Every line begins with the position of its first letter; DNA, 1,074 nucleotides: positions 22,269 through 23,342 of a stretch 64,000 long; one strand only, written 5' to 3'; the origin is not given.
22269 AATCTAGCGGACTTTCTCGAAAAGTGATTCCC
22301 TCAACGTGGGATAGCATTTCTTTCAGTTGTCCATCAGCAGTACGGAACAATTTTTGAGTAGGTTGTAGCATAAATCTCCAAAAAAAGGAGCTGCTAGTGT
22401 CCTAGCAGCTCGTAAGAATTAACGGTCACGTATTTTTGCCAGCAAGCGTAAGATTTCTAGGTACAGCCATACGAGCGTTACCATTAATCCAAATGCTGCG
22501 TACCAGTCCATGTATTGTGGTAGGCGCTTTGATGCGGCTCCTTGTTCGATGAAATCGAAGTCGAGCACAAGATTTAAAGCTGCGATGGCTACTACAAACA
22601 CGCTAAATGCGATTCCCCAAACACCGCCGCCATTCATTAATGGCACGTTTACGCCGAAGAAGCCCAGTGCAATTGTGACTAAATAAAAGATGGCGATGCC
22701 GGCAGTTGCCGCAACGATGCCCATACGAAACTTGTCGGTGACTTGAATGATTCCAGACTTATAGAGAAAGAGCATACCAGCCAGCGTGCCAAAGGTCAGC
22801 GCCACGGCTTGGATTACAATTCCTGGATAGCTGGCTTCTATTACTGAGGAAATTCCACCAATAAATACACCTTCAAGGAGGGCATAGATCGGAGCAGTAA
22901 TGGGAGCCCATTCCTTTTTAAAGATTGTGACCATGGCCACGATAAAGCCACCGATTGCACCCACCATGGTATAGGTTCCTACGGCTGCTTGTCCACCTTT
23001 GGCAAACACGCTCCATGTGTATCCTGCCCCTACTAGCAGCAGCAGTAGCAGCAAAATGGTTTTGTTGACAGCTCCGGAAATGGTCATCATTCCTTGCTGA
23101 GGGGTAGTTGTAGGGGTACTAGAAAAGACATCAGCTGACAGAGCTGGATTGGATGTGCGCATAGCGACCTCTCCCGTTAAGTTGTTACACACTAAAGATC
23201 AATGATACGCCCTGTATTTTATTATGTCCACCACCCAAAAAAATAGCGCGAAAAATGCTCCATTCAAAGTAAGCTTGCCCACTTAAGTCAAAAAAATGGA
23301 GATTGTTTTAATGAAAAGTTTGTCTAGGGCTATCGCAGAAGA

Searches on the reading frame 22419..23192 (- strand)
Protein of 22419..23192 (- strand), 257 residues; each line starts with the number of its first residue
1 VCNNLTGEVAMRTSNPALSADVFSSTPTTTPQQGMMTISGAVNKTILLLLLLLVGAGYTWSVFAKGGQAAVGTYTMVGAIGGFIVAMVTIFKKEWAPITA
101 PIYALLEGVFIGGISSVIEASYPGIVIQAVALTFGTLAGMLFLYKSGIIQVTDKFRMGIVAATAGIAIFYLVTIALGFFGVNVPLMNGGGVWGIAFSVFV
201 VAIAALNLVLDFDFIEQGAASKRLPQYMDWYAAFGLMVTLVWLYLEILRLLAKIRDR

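Call 48: search_protein_families(library=pfam, proteins=[window:22419-23192:-], max_evalue=0.0001)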
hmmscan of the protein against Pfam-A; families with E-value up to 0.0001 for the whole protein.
window:22419-23192:- (257 aa): 1 family
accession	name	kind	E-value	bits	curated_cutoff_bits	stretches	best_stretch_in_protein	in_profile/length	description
PF12811.12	BaxI_1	-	3.9e-80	269.2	26.2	1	15-255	1-232/233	Bax inhibitor 1 like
